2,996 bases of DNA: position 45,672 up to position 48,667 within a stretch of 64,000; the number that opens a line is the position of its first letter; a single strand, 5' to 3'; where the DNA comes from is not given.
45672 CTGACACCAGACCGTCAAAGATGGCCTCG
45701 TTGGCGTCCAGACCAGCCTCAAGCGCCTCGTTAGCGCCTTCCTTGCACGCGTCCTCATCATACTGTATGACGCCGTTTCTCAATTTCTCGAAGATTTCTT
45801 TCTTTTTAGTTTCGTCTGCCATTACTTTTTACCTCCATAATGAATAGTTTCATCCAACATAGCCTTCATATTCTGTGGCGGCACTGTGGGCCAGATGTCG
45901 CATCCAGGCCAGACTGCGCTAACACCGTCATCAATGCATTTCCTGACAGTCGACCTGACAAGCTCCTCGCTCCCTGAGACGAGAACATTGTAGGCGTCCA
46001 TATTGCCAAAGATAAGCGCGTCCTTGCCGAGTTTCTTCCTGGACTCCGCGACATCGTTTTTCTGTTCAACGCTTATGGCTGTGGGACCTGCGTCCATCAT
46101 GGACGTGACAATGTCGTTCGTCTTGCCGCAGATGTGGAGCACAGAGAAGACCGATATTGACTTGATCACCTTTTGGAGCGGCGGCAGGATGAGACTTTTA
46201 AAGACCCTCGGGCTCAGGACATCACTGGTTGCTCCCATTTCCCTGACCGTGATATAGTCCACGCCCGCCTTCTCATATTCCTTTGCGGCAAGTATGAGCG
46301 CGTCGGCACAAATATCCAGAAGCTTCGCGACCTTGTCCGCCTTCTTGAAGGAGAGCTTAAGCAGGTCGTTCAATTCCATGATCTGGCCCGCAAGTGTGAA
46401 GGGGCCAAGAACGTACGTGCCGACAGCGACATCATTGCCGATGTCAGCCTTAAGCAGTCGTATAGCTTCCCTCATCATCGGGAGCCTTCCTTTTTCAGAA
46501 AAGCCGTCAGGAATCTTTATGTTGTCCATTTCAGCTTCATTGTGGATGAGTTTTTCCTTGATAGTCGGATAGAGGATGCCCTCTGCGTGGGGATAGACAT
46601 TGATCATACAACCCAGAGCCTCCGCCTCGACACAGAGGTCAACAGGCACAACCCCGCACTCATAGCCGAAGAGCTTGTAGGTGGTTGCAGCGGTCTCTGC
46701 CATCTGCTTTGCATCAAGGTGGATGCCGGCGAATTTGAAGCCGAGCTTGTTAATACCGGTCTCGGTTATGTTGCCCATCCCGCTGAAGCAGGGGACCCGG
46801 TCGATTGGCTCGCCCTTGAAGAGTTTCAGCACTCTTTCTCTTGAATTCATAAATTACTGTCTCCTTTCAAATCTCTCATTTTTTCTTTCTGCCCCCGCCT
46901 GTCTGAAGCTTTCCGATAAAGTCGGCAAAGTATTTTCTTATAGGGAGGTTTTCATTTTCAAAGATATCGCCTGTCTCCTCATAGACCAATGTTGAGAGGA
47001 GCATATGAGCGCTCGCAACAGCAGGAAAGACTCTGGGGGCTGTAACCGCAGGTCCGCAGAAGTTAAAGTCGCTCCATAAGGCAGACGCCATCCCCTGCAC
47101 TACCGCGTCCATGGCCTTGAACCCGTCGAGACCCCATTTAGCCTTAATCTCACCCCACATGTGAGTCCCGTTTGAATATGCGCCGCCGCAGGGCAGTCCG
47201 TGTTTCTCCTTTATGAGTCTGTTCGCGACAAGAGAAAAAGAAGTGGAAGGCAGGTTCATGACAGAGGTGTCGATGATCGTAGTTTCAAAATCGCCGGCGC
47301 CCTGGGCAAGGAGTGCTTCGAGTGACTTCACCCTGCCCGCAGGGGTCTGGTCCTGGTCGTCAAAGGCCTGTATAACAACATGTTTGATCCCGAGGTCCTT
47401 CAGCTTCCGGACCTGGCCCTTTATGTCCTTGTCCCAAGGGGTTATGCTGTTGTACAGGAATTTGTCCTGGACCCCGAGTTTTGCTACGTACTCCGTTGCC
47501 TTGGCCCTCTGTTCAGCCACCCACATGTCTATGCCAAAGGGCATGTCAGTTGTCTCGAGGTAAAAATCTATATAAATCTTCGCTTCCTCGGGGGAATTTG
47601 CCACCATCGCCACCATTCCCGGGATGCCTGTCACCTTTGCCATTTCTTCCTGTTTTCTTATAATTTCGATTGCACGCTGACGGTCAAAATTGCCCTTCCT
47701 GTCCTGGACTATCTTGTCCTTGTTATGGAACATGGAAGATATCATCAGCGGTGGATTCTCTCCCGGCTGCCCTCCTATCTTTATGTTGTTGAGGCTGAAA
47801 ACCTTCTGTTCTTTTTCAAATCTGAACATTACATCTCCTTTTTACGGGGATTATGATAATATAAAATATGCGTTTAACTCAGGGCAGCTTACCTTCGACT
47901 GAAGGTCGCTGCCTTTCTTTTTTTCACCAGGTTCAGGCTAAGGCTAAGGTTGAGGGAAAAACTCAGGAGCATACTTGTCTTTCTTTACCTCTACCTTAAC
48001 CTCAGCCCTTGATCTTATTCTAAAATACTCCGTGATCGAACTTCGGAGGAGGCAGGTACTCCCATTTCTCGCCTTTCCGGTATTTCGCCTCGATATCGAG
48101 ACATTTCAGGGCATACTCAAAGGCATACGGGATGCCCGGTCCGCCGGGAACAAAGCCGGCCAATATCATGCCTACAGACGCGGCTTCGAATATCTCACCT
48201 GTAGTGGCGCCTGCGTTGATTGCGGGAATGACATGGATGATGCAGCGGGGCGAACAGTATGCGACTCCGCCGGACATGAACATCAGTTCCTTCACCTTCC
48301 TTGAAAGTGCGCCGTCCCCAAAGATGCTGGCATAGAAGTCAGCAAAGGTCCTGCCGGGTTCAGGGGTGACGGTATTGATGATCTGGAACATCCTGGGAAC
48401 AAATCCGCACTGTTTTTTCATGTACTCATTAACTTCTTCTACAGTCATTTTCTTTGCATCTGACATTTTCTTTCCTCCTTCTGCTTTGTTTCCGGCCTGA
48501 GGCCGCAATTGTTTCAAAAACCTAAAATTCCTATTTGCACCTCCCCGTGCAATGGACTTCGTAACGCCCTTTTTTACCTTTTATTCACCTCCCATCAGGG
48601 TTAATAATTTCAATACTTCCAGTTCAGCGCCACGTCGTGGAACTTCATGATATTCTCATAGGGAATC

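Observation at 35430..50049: Supercluster joining corrinoid/Zn-thiol methyltransferases, two HdrDE/DsrMK-like modules and CoM-type sulfonate biosynthesis genes in a bacterium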

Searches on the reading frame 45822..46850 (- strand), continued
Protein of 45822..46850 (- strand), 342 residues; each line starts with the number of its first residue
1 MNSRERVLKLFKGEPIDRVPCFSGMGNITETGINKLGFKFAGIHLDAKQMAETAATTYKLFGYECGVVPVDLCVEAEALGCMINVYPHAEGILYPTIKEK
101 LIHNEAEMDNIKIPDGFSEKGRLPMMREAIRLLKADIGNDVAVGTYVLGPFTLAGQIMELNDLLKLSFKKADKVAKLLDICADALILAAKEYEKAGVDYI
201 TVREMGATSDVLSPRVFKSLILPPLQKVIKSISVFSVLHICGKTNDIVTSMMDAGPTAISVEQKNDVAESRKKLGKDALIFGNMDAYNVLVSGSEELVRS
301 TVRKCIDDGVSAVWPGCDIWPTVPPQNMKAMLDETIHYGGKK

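Call 76: search_protein_families(library=ncbifam, proteins=[L126:5934-6827:+, L126:6824-7648:+, L126:7641-9077:+, L126:9094-10473:+, L126:10478-11482:+, L126:3022-3894:+, L126:11551-12852:-, L126:13339-13743:-, L126:13813-14301:-, L126:14808-15083:-], max_evalue=0.00001)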
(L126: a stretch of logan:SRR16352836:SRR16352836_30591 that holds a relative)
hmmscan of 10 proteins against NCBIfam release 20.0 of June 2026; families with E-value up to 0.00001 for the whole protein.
L126:5934-6827:+ (297 aa): 1 family
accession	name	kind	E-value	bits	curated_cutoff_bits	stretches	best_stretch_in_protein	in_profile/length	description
NF052538.2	CoM_XcbA_fam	subfamily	3.6e-116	387.6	150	1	2-284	6-290/293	XcbA family protein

L126:6824-7648:+ (274 aa): 1 family
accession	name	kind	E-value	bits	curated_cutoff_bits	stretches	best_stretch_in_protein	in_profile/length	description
TIGR03849.2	arch_ComA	equivalog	2.5e-91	305.4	280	1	21-259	2-240/241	phosphosulfolactate synthase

L126:7641-9077:+ (478 aa): 14 families
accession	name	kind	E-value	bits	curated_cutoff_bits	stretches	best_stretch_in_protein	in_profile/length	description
NF052535.1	CoM_syn_XcbC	exception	1.9e-143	478.8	575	1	1-474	20-492/495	2-phosphosulfolactate phosphatase XcbC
TIGR00838.1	argH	equivalog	2.9e-77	260.6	279.5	1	12-447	24-454/455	argininosuccinate lyase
NF005218.0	PRK06705.1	equivalog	3.5e-51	174.5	883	1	16-471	37-495/502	argininosuccinate lyase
NF008964.0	PRK12308.1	equivalog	3.7e-51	174.2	657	1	87-452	104-461/624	argininosuccinate lyase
NF002563.0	PRK02186.1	subfamily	9.5e-51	173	625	1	18-401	440-823/890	argininosuccinate lyase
NF005000.0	PRK06389.1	equivalog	5.1e-17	62.1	388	1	25-281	40-291/434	argininosuccinate lyase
NF006554.0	PRK09053.1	equivalog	5.6e-13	48.5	595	1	95-418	112-430/453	3-carboxy-cis,cis-muconate cycloisomerase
TIGR02426.1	protocat_pcaB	equivalog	7.4e-12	44.8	355.75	1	102-279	109-285/338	3-carboxy-cis,cis-muconate cycloisomerase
TIGR00928.1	purB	equivalog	5.1e-11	42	326.2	1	99-290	104-298/436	adenylosuccinate lyase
NF006500.1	PRK08937.2-4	subfamily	6.6e-11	41.6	626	1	92-422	107-432/448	adenylosuccinate lyase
NF052536.2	CoM_syn_XcbD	exception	1.6e-10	40.3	600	1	97-395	112-410/443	3-sulfopropionylcysteine synthase XcbD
NF052556.1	NtrsucLyaStm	equivalog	6e-08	32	650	0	77-156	103-182/466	nitrosuccinate lyase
NF008909.0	PRK12273.1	subfamily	2.9e-07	29.7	510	1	97-270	148-330/474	aspartate ammonia-lyase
NF009089.0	PRK12425.1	equivalog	2.6e-06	26.6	840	1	110-289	157-345/464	class II fumarate hydratase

L126:9094-10473:+ (459 aa): 13 families
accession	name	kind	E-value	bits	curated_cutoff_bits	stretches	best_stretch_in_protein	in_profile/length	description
NF052536.2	CoM_syn_XcbD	exception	7.8e-194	644.5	600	1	4-444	3-443/443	3-sulfopropionylcysteine synthase XcbD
NF006500.1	PRK08937.2-4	subfamily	2.9e-145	484.5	626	1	3-448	2-447/448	adenylosuccinate lyase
NF006554.0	PRK09053.1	equivalog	6e-109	364.8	595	1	12-449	10-450/453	3-carboxy-cis,cis-muconate cycloisomerase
TIGR00928.1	purB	equivalog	2.4e-90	303.4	326.2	1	16-443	6-435/436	adenylosuccinate lyase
NF052556.1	NtrsucLyaStm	equivalog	5.6e-82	276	650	1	22-445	29-465/466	nitrosuccinate lyase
TIGR02426.1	protocat_pcaB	equivalog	1.9e-77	260.5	355.75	1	15-350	6-338/338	3-carboxy-cis,cis-muconate cycloisomerase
NF004631.0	PRK05975.1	equivalog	9.4e-56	189.3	371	1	12-349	12-344/352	3-carboxy-cis,cis-muconate cycloisomerase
NF006764.0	PRK09285.1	equivalog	1.4e-18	66.5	446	1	97-442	112-454/456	adenylosuccinate lyase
TIGR00838.1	argH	equivalog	2.7e-18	66.2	279.5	1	89-435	88-431/455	argininosuccinate lyase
NF002563.0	PRK02186.1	subfamily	5e-12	44.9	625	1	94-388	502-795/890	argininosuccinate lyase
NF008964.0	PRK12308.1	equivalog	8e-11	41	657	1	109-427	110-425/624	argininosuccinate lyase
NF052535.1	CoM_syn_XcbC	exception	4e-08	32.5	575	1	33-397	41-397/495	2-phosphosulfolactate phosphatase XcbC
NF008909.0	PRK12273.1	subfamily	2.8e-07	29.8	510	1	110-300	145-342/474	aspartate ammonia-lyase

L126:10478-11482:+ (334 aa): 12 families
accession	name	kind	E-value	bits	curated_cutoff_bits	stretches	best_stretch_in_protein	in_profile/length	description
NF052537.1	CoM_syn_XcbE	exception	5.5e-109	364.3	450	1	7-324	3-321/322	coenzyme M biosynthesis enzyme XcbE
NF052482.1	sulfolyase_CuyA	equivalog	4.2e-100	334.8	450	1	6-330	2-331/332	D-cysteate sulfo-lyase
TIGR01275.1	ACC_deam_rel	subfamily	1.6e-86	290.5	289.4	1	14-327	2-318/321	pyridoxal phosphate-dependent enzymes, D-cysteine desulfhydrase family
NF010646.0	PRK14045.1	equivalog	1.3e-77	261.3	550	1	6-329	8-324/329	1-aminocyclopropane-1-carboxylate deaminase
NF003030.0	PRK03910.1-3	equivalog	4.1e-77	259.6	429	1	6-327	9-332/338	D-cysteine desulfhydrase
NF003032.0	PRK03910.1-5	equivalog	7.9e-72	242.2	469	1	5-327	5-327/330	D-cysteine desulfhydrase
NF003029.0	PRK03910.1-1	equivalog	2.9e-67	227.4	610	1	7-326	6-324/328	D-cysteine desulfhydrase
TIGR01274.1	ACC_deam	equivalog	3.7e-59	200.6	392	1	7-327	2-331/337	1-aminocyclopropane-1-carboxylate deaminase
NF009130.0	PRK12483.1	subfamily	9.3e-08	31.1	801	1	18-216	36-218/521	threonine ammonia-lyase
TIGR01124.1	ilvA_2Cterm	equivalog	3.2e-07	29.3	411.3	1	16-208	14-190/499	threonine ammonia-lyase, biosynthetic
NF005292.0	PRK06815.1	equivalog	5.1e-07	29.1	371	1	12-210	14-195/320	threonine/serine dehydratase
NF006674.0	PRK09224.1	subfamily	6.3e-06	25.2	577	1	19-212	25-202/508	threonine ammonia-lyase IlvA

L126:3022-3894:+ (290 aa): 1 family
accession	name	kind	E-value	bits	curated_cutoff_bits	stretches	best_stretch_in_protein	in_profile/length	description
NF038018.1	qmoC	equivalog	1.2e-06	28.3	300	0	83-187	219-321/360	quinone-interacting membrane-bound oxidoreductase complex subunit QmoC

L126:11551-12852:- (433 aa): 2 families
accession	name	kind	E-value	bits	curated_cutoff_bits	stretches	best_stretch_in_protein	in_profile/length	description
NF045502.1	variant_rSAM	domain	1.8e-87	293.6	125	1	21-387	5-356/357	radical SAM protein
TIGR04043.1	rSAM_MSMEG_0568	hypoth_equivalog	2.2e-28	99.3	303.7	1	98-393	47-334/354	MSMEG_0568 family radical SAM protein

L126:13339-13743:- (134 aa): 0 families

L126:13813-14301:- (162 aa): 2 families
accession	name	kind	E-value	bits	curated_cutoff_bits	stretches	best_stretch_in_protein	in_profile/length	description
NF041047.1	GSU3128_fam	equivalog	4.4e-07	29.9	110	1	68-116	17-66/84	GSU3128 family (seleno)protein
TIGR04169.1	perox_w_seleSAM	hypoth_equivalog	2.7e-06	27.4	120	1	43-114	14-86/109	arsenosugar biosynthesis-associated peroxidase-like protein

L126:14808-15083:- (91 aa): 1 family
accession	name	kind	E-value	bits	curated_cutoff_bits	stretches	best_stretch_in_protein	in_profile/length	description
NF011047.0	PRK14477.1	equivalog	3.5e-06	25.2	1229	1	2-71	836-907/917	bifunctional nitrogenase iron-molybdenum cofactor biosynthesis protein NifEN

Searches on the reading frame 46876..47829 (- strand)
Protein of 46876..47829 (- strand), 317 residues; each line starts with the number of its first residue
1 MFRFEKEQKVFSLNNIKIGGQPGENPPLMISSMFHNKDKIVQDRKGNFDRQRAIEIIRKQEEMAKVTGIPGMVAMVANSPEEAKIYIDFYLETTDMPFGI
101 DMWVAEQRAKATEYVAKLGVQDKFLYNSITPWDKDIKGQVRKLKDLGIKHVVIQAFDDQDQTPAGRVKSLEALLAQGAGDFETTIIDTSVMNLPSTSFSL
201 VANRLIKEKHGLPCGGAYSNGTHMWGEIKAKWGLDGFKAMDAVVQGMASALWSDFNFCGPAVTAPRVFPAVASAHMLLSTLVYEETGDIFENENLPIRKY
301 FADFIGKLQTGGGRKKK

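Call 4: search_protein_families(library=pfam, proteins=[window:46876-47829:-], max_evalue=0.01)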
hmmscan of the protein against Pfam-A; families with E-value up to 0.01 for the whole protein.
window:46876-47829:- (317 aa): 1 family
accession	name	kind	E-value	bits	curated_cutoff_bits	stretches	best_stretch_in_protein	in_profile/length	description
PF02007.24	MtrH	-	1.1e-49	169.6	22.8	1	6-280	1-289/299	Tetrahydromethanopterin S-methyltransferase MtrH subunit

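Call 6: search_protein_families(library=ncbifam, proteins=[window:46876-47829:-], max_evalue=0.001)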
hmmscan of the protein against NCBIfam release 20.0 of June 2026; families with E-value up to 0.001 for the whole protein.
window:46876-47829:- (317 aa): 3 families
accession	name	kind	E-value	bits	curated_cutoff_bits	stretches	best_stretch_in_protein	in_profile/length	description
NF002142.0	PRK00979.1-1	subfamily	2.7e-97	325.5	287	1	4-307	2-305/306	tetrahydromethanopterin S-methyltransferase subunit H family protein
TIGR01114.1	mtrH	equivalog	9.9e-47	159.6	271.4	1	1-287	1-300/314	tetrahydromethanopterin S-methyltransferase subunit H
NF047990.1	Co_MTase_MtgA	equivalog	1.4e-45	156.1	550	1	1-297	1-302/306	[methyl-Co(III) glycine betaine-specific corrinoid protein]--tetrahydrofolate methyltransferase MtgA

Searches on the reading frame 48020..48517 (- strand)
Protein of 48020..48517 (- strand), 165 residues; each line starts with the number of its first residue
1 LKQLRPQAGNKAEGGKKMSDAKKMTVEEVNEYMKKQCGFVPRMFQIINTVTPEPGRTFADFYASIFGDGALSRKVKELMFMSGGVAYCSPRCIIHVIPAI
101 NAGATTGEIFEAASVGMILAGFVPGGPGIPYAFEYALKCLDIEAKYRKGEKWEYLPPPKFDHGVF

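Call 4: search_protein_families(library=pfam, proteins=[window:48020-48517:-], max_evalue=0.01)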
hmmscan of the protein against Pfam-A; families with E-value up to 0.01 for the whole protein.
window:48020-48517:- (165 aa): 1 family
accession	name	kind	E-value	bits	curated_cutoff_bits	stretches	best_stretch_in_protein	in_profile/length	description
PF02627.25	CMD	-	4.6e-06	27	23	1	52-122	1-72/84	Carboxymuconolactone decarboxylase family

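Call 6: search_protein_families(library=ncbifam, proteins=[window:48020-48517:-], max_evalue=0.001)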
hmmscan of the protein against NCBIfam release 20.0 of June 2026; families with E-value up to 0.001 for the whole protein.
window:48020-48517:- (165 aa): 3 families
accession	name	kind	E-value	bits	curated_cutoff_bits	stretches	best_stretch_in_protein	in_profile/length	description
TIGR04169.1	perox_w_seleSAM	hypoth_equivalog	2.6e-05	24.2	120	1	44-120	12-89/109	arsenosugar biosynthesis-associated peroxidase-like protein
NF041537.1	ArsM_AhpD_UU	exception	5.3e-05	22.2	510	1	54-119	264-330/345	arsenite methyltransferase/AhpD domain selenoprotein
NF041047.1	GSU3128_fam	equivalog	0.00053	20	110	1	70-118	16-65/84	GSU3128 family (seleno)protein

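Call 68: find_related_loci(query=A1, collection=metagenome_contigs, flank=10000)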
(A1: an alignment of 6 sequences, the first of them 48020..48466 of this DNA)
Query A1 (148 aa) in metagenome_contigs; peptide patterns used: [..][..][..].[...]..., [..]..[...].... (x = any residue, [..] = any of these).
406 stretches matched a pattern; 217 encode a relative of the query (tblastn E <= 1e-3); the best 80 are kept; 80 distinct loci.
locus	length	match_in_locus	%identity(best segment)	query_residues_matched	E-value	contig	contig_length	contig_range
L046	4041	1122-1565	99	1-148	2e-98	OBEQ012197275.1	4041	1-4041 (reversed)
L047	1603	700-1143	98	1-148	3e-104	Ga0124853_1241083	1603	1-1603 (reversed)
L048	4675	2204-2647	98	1-148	1e-97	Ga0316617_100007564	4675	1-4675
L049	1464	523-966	98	1-148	3e-104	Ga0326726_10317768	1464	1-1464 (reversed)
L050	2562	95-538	98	1-148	3e-100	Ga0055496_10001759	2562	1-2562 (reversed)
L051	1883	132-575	98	1-148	2e-102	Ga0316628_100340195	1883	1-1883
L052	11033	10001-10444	98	1-148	2e-97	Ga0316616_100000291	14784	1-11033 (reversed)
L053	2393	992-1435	98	1-148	5e-101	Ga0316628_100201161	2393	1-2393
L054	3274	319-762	97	1-148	3e-98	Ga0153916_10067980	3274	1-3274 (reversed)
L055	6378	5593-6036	97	1-148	6e-97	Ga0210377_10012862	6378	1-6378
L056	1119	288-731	97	1-148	1e-104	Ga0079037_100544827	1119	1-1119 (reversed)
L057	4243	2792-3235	97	1-148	6e-97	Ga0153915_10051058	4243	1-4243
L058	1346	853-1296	97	1-148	9e-104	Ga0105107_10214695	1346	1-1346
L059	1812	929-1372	97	1-148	2e-101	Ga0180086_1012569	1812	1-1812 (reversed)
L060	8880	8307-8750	97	1-148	2e-96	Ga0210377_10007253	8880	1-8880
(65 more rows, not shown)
